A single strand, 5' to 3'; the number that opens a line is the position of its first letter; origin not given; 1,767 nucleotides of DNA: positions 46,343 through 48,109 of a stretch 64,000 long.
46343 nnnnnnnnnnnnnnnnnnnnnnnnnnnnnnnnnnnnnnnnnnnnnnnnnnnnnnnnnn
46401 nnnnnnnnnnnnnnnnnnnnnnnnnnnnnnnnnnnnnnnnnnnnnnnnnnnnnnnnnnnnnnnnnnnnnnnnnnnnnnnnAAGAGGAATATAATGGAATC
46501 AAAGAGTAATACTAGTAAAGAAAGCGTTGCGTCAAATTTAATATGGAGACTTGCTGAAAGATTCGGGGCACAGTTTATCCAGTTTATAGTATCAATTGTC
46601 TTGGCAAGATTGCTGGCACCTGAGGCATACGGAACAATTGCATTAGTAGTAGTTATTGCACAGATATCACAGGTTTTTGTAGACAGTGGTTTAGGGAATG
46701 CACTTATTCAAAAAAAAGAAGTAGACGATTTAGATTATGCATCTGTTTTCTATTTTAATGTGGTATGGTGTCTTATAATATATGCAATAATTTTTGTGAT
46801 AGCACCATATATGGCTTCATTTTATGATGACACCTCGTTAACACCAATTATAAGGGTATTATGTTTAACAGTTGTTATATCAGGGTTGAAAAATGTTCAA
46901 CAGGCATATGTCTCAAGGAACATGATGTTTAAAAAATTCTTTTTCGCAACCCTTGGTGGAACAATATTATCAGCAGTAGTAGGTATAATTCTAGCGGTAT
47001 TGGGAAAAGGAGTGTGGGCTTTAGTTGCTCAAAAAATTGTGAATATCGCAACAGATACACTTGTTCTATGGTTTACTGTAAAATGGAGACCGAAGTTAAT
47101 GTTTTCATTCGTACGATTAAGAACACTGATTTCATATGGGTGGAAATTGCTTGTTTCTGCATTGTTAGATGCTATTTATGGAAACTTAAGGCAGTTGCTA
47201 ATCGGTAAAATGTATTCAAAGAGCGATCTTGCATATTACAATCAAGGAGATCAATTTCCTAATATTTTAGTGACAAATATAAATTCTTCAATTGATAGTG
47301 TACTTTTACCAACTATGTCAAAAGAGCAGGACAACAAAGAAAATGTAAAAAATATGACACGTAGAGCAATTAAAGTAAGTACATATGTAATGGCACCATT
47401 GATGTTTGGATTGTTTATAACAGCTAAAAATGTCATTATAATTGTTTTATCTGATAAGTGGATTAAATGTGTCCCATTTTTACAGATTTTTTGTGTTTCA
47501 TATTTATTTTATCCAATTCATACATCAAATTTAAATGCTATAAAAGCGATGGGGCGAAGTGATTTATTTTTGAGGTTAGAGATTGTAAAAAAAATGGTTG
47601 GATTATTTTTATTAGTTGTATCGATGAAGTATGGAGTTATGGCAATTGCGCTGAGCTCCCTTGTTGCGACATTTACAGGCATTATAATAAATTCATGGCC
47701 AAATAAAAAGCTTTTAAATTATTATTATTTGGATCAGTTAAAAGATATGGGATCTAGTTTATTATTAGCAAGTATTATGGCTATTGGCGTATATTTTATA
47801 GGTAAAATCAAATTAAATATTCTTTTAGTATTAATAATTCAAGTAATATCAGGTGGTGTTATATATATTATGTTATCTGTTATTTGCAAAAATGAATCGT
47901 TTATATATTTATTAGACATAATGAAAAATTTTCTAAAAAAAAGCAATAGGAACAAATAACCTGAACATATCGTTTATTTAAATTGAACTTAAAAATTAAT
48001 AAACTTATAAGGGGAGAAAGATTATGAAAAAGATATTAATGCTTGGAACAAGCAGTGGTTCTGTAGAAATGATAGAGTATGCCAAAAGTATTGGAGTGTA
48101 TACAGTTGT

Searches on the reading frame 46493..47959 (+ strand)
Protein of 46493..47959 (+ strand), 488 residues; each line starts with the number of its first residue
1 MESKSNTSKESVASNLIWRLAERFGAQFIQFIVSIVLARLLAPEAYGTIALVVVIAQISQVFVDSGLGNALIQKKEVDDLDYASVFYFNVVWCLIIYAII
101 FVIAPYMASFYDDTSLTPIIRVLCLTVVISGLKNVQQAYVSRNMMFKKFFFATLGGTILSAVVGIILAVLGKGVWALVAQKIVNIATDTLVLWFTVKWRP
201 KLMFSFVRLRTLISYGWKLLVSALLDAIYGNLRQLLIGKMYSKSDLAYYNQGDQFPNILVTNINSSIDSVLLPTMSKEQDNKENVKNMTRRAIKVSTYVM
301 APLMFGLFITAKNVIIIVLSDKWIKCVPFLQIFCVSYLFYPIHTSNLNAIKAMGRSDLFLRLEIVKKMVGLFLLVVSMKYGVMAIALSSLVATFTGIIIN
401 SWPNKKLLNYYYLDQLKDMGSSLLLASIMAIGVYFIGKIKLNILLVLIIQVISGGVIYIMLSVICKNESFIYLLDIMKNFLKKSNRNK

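Call 3: search_protein_families(library=pfam, proteins=[window:46493-47959:+])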
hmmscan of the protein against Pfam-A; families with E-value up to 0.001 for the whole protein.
window:46493-47959:+ (488 aa): 2 families
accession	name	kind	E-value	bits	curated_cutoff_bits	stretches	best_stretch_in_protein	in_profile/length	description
PF13440.11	Polysacc_synt_3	-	6.6e-96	321.4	23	1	36-328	1-293/293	Polysaccharide biosynthesis protein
PF01943.22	Polysacc_synt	-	1.1e-32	114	28.2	1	14-277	3-272/274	Polysaccharide biosynthesis protein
